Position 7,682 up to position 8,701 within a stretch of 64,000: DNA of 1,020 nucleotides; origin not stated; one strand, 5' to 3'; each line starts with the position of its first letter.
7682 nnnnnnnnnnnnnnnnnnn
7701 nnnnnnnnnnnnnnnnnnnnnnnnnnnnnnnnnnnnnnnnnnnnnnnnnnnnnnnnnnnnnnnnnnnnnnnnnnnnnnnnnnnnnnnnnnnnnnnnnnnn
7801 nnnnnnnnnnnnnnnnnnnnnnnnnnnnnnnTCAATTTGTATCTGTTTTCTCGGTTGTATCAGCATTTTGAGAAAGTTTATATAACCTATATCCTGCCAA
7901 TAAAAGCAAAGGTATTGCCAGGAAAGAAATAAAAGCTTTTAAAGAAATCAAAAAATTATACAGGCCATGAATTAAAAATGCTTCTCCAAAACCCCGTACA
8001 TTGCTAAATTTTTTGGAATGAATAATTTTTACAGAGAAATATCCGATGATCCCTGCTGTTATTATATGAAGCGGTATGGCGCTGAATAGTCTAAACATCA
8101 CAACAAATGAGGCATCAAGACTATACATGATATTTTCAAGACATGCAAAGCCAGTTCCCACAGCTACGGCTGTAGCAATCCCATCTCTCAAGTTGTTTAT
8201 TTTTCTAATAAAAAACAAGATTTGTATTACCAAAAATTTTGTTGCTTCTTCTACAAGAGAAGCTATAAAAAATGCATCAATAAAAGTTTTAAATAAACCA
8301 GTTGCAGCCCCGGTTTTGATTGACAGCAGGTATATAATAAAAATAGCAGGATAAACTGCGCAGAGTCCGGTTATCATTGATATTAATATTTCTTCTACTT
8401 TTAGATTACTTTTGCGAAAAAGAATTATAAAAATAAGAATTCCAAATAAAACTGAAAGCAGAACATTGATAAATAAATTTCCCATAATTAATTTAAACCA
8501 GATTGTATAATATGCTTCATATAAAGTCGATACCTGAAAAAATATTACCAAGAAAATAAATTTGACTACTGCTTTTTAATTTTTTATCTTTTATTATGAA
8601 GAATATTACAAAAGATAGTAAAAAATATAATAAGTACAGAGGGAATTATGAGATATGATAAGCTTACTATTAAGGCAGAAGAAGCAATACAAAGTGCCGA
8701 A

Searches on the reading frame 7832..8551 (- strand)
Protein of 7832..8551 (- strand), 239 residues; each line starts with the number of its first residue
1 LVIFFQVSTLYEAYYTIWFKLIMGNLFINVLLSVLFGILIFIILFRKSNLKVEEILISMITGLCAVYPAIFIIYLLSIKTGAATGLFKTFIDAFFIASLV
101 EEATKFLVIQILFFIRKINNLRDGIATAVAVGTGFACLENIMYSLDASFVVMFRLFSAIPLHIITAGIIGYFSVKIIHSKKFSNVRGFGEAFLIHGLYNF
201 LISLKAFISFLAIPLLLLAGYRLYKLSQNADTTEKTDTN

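Call 10: search_protein_families(library=pfam, proteins=[window:7832-8551:-], max_evalue=0.1)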
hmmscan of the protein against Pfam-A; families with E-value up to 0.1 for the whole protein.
window:7832-8551:- (239 aa): 2 families
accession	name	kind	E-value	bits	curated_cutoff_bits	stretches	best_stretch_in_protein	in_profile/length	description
PF13367.11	PrsW-protease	-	1.2e-20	74.3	23.5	1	56-215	7-192/196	PrsW family intramembrane metalloprotease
PF07667.16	DUF1600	-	0.012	16.2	25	1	24-79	3-56/112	Protein of unknown function (DUF1600)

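Call 80: find_homologous_proteins(query=window:7832-8485:-, max_evalue=1e-40)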
Query window:7832-8485:- (217 aa): 12 proteins with E <= 1e-40 among 948 candidates.
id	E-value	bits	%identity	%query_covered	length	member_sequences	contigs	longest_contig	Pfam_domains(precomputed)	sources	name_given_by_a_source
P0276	1.4e-127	441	100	100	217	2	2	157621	PF13367.12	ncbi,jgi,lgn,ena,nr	ncbi:MAG: PrsW family intramembrane metalloprotease [Spirochaetaceae bacterium]|nr:PrsW family intra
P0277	3.4e-95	336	75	97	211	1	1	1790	PF13367.12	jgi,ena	-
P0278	7.6e-93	328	74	100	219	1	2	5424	PF13367.12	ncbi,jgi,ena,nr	ncbi:MAG: PrsW family intramembrane metalloprotease [Spirochaetaceae bacterium]|nr:PrsW family intra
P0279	6.9e-92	325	72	89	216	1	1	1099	PF13367.12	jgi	jgi:RsiW-degrading membrane proteinase PrsW (M82 family)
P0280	2.0e-90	320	73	100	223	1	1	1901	PF13367.12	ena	-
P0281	4.3e-88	313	71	100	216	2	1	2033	PF13367.12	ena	-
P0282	1.5e-87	311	72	98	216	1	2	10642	PF13367.12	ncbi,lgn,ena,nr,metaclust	ncbi:MAG: PrsW family glutamic-type intramembrane protease [Spirochaetes bacterium]|nr:PrsW family g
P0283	5.4e-84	299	70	100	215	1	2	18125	PF13367.12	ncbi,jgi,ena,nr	ncbi:MAG: PrsW family intramembrane metalloprotease [Spirochaetaceae bacterium]|nr:PrsW family intra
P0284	5.7e-84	299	70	100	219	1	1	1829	PF13367.12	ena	-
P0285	2.6e-82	294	69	100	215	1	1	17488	PF13367.12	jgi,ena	-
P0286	2.8e-78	281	58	100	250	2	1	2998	PF13367.12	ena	-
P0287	1.2e-74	269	62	97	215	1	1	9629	PF13367.12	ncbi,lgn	-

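Call 81: find_encoding_contigs(protein=P0283, flank=5000, max_places=2)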
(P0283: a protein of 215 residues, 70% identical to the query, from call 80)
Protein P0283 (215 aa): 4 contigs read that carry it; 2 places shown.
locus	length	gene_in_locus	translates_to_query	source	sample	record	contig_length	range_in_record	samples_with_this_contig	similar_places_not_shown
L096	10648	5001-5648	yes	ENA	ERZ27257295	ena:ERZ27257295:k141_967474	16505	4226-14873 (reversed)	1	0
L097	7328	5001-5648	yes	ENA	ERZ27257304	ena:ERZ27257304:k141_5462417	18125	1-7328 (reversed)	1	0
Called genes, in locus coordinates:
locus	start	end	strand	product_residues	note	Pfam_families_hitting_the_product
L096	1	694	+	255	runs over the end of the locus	PF27030:AbpE_bact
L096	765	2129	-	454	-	PF00206:Lyase_1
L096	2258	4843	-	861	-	PF02861:Clp_N, PF13191:AAA_16, PF23569:NBD_SMAX1, PF00004:AAA, PF17871:AAA_lid_9, PF00004:AAA, PF07724:AAA_2, PF07728:AAA_5, +8 more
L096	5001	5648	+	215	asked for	PF13367:PrsW-protease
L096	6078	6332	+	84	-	-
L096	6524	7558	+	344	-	PF03599:CdhD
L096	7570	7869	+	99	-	PF13183:Fer4_8 (faint), PF25160:LdpA_Fe-S-bd (weak), PF00037:Fer4, PF13237:Fer4_10, PF12837:Fer4_6 (weak), PF12838:Fer4_7, PF13187:Fer4_9, PF00037:Fer4 (weak), +4 more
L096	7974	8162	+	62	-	-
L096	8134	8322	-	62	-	-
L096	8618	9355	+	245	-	PF24706:DUF7669, PF01939:NucS_C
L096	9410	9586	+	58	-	-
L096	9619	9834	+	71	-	-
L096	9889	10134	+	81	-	-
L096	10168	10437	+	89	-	-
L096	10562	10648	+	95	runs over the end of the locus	PF02796:HTH_7 (weak), PF13936:HTH_38 (weak)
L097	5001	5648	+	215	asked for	PF13367:PrsW-protease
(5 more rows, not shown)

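Call 82: find_encoding_contigs(protein=P0282, flank=5000, max_places=2)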
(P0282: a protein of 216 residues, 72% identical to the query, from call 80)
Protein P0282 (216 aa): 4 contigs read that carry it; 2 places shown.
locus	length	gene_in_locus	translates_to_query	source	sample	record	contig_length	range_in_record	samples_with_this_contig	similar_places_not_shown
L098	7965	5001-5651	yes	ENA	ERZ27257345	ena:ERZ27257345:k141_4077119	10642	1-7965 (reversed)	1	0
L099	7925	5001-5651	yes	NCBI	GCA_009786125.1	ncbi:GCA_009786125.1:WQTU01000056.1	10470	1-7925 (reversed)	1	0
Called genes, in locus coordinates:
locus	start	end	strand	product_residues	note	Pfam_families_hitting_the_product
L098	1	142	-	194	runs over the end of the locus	PF00484:Pro_CA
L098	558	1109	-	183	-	PF12682:Flavodoxin_4 (weak), PF12724:Flavodoxin_5 (weak)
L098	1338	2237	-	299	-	PF03781:FGE-sulfatase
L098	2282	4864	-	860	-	PF02861:Clp_N, PF13191:AAA_16 (weak), PF00004:AAA, PF17871:AAA_lid_9, PF00004:AAA, PF07724:AAA_2, PF07728:AAA_5, PF10431:ClpB_D2-small, +7 more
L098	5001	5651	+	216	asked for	PF13367:PrsW-protease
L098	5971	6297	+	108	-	-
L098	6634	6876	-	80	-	-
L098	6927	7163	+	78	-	-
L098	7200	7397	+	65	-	-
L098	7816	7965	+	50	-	?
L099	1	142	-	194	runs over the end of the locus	PF00484:Pro_CA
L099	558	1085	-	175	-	PF03358:FMN_red (faint), PF12682:Flavodoxin_4 (weak), PF12724:Flavodoxin_5 (weak)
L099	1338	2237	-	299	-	PF03781:FGE-sulfatase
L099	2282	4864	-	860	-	PF02861:Clp_N, PF13191:AAA_16 (weak), PF00004:AAA, PF17871:AAA_lid_9, PF00004:AAA, PF07724:AAA_2, PF07728:AAA_5, PF10431:ClpB_D2-small, +7 more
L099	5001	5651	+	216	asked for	PF13367:PrsW-protease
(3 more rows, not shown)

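Call 83: find_encoding_contigs(protein=P0285, flank=5000, max_places=2)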
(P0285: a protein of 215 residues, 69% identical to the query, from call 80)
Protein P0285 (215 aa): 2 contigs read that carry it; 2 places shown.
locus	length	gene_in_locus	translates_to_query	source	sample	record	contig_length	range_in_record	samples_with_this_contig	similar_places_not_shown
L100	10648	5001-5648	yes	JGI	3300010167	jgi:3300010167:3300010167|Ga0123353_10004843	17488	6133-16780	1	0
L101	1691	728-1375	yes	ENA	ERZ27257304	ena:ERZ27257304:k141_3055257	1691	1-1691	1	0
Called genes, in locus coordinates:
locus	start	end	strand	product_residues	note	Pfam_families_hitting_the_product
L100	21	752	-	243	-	PF01643:Acyl-ACP_TE, PF13279:4HBT_2 (faint), PF20791:Acyl-ACP_TE_C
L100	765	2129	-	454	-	PF00206:Lyase_1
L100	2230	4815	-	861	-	PF02861:Clp_N, PF23569:NBD_SMAX1, PF00004:AAA, PF17871:AAA_lid_9, PF00004:AAA, PF07724:AAA_2, PF07728:AAA_5, PF10431:ClpB_D2-small, +9 more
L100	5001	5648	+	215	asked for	PF13367:PrsW-protease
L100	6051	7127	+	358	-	PF13102:Phage_int_SAM_5, PF00589:Phage_integrase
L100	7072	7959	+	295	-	-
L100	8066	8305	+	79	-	PF12728:HTH_17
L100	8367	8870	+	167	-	PF21956:DUF6922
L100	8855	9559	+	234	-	PF08843:AbiEii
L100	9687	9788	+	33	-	-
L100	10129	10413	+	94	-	-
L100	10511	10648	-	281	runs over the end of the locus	?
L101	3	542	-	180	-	?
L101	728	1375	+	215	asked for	PF13367:PrsW-protease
